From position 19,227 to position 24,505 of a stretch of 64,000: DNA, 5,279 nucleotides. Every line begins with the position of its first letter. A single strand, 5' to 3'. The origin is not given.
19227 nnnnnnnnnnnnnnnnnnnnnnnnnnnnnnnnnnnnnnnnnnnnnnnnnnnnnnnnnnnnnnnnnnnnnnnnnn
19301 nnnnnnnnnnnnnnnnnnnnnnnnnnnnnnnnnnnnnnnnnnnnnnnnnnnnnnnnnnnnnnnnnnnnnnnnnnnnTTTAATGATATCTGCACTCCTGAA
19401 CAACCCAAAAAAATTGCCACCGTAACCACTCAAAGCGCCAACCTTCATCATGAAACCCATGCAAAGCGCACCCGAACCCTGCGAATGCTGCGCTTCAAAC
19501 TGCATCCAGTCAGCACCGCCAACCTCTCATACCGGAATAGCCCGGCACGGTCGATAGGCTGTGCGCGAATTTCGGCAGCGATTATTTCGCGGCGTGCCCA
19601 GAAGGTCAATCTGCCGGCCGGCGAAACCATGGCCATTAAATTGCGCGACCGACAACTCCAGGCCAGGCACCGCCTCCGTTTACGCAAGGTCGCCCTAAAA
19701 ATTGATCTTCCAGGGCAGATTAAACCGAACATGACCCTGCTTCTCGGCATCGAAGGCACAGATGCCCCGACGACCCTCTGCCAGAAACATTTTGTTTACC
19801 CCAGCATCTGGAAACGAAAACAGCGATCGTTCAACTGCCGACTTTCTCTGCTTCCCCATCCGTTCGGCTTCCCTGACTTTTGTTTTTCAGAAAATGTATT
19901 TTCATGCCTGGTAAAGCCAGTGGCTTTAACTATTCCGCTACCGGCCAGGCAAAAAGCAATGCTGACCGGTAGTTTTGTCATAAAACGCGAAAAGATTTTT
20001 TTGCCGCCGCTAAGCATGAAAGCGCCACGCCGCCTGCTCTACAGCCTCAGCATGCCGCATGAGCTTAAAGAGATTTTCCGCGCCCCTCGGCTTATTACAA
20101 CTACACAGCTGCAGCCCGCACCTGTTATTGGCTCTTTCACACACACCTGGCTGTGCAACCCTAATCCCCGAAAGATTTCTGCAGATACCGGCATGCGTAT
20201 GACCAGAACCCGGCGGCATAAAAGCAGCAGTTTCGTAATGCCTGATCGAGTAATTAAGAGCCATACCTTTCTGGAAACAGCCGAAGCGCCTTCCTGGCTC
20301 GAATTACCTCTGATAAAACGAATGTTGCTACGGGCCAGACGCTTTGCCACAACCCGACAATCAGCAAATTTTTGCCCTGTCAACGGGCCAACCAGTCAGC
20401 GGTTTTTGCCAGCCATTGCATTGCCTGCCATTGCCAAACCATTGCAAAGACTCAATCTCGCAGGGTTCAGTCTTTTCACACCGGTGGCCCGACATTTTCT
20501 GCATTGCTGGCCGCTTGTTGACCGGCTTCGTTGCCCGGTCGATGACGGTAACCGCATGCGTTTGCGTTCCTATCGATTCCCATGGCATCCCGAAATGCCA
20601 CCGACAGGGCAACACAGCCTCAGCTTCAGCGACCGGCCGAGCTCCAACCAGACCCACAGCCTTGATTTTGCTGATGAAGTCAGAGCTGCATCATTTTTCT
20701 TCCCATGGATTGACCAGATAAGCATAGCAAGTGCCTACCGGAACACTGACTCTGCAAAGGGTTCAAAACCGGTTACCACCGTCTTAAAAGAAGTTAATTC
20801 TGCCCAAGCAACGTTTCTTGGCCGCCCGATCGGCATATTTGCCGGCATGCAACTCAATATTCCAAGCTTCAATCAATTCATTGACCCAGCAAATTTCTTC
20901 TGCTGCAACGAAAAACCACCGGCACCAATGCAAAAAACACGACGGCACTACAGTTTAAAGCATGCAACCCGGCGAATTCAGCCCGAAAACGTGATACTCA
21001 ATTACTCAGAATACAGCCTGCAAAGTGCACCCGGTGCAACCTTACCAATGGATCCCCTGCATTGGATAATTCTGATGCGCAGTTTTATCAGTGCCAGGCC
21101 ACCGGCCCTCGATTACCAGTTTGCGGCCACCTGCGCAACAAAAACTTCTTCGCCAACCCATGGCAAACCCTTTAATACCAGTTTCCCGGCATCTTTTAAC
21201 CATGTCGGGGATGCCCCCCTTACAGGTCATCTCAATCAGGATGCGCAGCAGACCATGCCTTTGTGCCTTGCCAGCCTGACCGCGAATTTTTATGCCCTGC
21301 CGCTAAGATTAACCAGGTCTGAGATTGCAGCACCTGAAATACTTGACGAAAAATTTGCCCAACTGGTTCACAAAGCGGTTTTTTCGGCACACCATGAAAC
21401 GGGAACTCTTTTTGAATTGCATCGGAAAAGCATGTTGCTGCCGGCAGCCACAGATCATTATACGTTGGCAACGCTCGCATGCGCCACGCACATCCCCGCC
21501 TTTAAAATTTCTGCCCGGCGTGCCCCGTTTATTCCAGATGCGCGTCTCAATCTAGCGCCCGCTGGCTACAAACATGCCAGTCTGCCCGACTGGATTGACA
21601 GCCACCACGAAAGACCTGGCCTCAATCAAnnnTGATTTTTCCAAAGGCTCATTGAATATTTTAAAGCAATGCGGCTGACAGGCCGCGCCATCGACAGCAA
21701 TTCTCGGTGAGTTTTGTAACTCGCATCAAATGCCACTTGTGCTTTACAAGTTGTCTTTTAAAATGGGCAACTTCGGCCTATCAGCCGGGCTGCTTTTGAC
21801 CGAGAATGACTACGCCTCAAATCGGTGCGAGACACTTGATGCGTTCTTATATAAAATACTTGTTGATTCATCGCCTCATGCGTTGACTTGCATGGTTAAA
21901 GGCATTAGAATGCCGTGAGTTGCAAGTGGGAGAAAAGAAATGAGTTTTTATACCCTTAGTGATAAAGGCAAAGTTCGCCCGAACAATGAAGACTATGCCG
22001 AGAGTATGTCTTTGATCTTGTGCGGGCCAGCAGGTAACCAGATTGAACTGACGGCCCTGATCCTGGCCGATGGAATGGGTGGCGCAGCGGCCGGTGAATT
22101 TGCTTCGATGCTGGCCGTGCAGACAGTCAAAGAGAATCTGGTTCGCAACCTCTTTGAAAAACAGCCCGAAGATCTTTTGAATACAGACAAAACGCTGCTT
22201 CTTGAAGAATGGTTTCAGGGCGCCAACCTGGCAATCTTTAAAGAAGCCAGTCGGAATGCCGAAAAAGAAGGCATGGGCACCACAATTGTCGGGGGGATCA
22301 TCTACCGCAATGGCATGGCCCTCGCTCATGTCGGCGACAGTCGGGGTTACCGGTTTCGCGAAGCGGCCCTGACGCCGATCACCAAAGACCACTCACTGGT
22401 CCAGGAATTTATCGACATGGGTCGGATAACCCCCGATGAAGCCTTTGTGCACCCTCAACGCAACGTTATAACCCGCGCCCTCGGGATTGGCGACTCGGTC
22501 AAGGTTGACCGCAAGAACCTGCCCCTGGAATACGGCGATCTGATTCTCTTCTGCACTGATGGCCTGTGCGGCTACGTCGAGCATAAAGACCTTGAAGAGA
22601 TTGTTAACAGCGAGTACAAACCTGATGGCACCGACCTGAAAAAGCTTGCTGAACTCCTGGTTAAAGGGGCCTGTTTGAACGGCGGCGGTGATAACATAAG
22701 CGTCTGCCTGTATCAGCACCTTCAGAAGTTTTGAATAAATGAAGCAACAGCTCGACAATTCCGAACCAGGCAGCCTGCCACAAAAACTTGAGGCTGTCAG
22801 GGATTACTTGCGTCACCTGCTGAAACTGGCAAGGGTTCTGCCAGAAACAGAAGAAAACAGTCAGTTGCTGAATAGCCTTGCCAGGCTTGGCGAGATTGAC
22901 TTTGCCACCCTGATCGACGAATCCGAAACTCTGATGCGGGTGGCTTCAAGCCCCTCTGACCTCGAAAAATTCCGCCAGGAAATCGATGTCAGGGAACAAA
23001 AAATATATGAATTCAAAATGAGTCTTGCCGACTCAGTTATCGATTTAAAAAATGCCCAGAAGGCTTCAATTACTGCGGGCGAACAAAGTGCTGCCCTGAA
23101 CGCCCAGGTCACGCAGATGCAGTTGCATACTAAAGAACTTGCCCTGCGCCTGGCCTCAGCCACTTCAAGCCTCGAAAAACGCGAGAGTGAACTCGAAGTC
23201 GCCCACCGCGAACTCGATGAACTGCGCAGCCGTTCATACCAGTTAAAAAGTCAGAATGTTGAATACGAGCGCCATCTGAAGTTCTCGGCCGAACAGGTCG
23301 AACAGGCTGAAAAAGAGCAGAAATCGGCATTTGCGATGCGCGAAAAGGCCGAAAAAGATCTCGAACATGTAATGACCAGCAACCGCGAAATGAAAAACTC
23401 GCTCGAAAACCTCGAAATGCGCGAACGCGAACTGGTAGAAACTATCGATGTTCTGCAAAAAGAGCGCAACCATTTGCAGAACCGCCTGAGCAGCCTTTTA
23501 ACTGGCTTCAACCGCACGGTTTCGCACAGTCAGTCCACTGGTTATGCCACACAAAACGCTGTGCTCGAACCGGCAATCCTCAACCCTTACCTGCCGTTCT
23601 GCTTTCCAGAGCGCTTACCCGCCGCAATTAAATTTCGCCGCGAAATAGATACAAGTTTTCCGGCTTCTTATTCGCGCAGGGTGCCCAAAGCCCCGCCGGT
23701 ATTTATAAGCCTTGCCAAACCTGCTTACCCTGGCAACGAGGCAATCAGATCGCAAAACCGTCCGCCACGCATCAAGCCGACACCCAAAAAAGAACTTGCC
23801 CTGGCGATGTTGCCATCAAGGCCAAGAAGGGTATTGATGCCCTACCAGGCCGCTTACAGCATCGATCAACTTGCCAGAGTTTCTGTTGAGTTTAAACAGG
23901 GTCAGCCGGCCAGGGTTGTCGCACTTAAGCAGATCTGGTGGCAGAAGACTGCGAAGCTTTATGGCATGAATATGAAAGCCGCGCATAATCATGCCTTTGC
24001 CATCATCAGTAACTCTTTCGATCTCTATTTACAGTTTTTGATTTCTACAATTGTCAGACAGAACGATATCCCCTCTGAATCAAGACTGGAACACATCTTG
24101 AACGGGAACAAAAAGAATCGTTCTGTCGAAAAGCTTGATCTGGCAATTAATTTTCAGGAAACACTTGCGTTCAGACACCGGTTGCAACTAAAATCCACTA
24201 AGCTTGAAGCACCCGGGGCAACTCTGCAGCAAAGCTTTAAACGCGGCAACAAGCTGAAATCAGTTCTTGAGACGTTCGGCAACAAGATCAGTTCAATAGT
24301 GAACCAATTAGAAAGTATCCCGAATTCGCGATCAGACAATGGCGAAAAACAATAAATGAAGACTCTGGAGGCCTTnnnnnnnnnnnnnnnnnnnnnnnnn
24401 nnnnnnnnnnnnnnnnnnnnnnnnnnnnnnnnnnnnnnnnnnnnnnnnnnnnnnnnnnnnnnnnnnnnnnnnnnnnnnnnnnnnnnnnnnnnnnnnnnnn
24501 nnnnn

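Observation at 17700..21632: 1310-aa polypeptide with extreme composition: Arg/Pro/Ser/Thr/Ala/Leu-rich, very few Asp/Glu/Trp/Tyr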

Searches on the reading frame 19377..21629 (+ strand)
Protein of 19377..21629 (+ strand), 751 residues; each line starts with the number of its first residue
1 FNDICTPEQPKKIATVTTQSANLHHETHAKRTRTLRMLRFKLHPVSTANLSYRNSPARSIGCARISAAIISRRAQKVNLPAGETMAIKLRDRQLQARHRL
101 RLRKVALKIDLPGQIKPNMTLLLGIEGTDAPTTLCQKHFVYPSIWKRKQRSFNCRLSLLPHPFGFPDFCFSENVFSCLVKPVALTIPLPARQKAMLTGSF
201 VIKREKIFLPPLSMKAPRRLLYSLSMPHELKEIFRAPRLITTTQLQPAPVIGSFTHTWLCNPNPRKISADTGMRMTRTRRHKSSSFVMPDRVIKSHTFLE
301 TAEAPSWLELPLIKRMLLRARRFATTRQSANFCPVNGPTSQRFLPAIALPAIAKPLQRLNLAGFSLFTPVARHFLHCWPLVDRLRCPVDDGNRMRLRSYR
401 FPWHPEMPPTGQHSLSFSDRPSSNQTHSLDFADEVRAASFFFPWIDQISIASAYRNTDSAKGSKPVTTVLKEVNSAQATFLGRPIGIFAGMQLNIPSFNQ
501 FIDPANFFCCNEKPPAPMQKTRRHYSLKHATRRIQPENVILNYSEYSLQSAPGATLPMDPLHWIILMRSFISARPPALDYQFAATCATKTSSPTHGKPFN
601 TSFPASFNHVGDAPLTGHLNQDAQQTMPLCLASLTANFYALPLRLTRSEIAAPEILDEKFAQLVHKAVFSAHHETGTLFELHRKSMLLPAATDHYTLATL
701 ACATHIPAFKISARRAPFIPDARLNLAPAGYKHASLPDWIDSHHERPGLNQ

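Call 39: predict_structure(alignment_id=A3)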
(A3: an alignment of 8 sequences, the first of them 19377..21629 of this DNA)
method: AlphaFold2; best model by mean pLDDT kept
length: 751 residues; sequences in the alignment: 8
mean_pLDDT: 34.1   pTM: 0.18
mean pLDDT of the five models: 34.1, 31.0, 27.2, 26.6, 25.7
residues with pLDDT >= 90: 0; 70-90: 0; 50-70: 3; < 50: 748
segments of 3 or more residues with pLDDT < 50: 1-112, 114-116, 118-305, 307-751
pLDDT, mean of each block of 10 residues (from residue 1): 33 30 31 33 40 38 30 34 40 35 42 48 38 34 33 29 34 29 33 34 39 39 39 33 34 37 36 35 36 35 43 35 30 33 31 34 34 36 36 32 32 28 29 26 28 28 29 29 31 34 35 32 28 31 31 40 37 31 30 30 31 30 30 35 32 38 36 30 30 39 35 39 45 43 42 40
secondary structure, 60 per line:
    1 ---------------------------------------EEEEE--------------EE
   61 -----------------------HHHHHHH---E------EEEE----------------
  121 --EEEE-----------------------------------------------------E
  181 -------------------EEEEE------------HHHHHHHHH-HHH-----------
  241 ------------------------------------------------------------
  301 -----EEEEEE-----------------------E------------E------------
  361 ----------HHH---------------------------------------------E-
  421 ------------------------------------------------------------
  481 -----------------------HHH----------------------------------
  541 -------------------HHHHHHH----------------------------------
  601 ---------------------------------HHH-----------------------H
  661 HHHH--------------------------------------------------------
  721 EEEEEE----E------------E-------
elements in order (helices of 4 or more, strands of 3 or more residues): E40-44 H84-90 E101-104 E123-126 E200-204 H217-225 E306-311 H560-566 H660-664 E721-726

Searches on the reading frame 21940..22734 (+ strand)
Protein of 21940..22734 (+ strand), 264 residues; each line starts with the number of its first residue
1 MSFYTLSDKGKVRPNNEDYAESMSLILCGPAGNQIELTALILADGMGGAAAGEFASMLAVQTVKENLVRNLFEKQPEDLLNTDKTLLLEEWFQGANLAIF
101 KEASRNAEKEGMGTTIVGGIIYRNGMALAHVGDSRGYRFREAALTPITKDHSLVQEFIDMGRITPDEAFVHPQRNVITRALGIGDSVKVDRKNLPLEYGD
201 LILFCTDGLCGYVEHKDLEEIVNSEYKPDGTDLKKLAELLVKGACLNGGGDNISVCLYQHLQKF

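Call 8: search_protein_families(library=pfam, proteins=[window:21940-22734:+], max_evalue=0.01)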
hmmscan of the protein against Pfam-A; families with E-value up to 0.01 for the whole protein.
window:21940-22734:+ (264 aa): 3 families
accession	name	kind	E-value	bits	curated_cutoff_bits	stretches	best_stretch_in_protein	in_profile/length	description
PF13672.11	PP2C_2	-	6.9e-12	45.8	24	1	40-217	27-183/209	Protein phosphatase 2C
PF00481.26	PP2C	-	5.9e-08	33.1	20.3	1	60-253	48-255/255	Protein phosphatase 2C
PF07228.17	SpoIIE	-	4.1e-05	24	25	1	179-211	103-135/192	Stage II sporulation protein E (SpoIIE)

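Call 64: search_protein_families(library=padloc, proteins=[window:21940-22734:+], max_evalue=0.001)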
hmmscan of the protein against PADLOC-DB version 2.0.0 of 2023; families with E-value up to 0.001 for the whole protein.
window:21940-22734:+ (264 aa): 1 family
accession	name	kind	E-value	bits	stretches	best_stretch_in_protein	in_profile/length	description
PDLC04518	PDC-M21C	-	7.6e-05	20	1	5-209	7-186/243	-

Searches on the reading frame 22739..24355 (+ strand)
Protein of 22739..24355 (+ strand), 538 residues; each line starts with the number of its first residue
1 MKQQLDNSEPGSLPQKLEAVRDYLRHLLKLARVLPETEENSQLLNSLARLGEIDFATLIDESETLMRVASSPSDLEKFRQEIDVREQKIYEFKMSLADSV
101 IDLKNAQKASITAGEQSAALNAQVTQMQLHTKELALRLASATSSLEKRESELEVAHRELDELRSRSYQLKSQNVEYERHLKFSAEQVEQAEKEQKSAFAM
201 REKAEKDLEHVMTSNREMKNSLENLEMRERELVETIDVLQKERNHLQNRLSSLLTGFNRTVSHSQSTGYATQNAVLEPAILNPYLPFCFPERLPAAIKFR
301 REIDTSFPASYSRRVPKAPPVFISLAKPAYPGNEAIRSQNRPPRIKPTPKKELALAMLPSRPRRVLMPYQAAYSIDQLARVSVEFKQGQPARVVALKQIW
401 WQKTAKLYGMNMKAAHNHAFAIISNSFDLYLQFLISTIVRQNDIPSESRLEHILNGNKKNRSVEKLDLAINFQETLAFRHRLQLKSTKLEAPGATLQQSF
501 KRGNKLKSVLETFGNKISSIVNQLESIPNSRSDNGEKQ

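Call 8: search_protein_families(library=pfam, proteins=[window:22739-24355:+], max_evalue=0.01)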
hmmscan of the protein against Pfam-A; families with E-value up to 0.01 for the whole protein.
window:22739-24355:+ (538 aa): 1 family
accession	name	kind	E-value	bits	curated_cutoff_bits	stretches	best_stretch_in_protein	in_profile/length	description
PF02244.21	Propep_M14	-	0.0047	17.4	22.1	0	32-80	2-50/73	Carboxypeptidase activation peptide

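Call 35: search_protein_families(library=ncbifam, proteins=[window:22739-24355:+], max_evalue=0.01)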
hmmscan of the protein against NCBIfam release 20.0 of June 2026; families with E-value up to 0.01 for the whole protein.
window:22739-24355:+ (538 aa): 4 families
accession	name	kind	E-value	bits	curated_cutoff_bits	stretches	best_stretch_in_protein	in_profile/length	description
TIGR04523.1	Mplasa_alph_rch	subfamily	1.6e-06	26.3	270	1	70-262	479-673/745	helix-rich protein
TIGR02168.1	SMC_prok_B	equivalog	2.8e-06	25.4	567.35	1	38-256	199-925/1181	chromosome segregation protein SMC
TIGR02169.1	SMC_prok_A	equivalog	0.00017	19.4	729.4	1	74-253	324-496/1165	chromosome segregation protein SMC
NF002572.0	PRK02224.1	equivalog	0.0064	14.8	1087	0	68-250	267-435/888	DNA double-strand break repair ATPase Rad50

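Call 64: search_protein_families(library=padloc, proteins=[window:22739-24355:+], max_evalue=0.001)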
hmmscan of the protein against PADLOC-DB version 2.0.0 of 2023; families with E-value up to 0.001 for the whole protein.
window:22739-24355:+ (538 aa): 0 families

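Call 81: search_protein_families(library=phrogs, proteins=[window:22739-24355:+], max_evalue=0.01)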
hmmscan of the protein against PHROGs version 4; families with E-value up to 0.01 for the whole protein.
window:22739-24355:+ (538 aa): 0 families
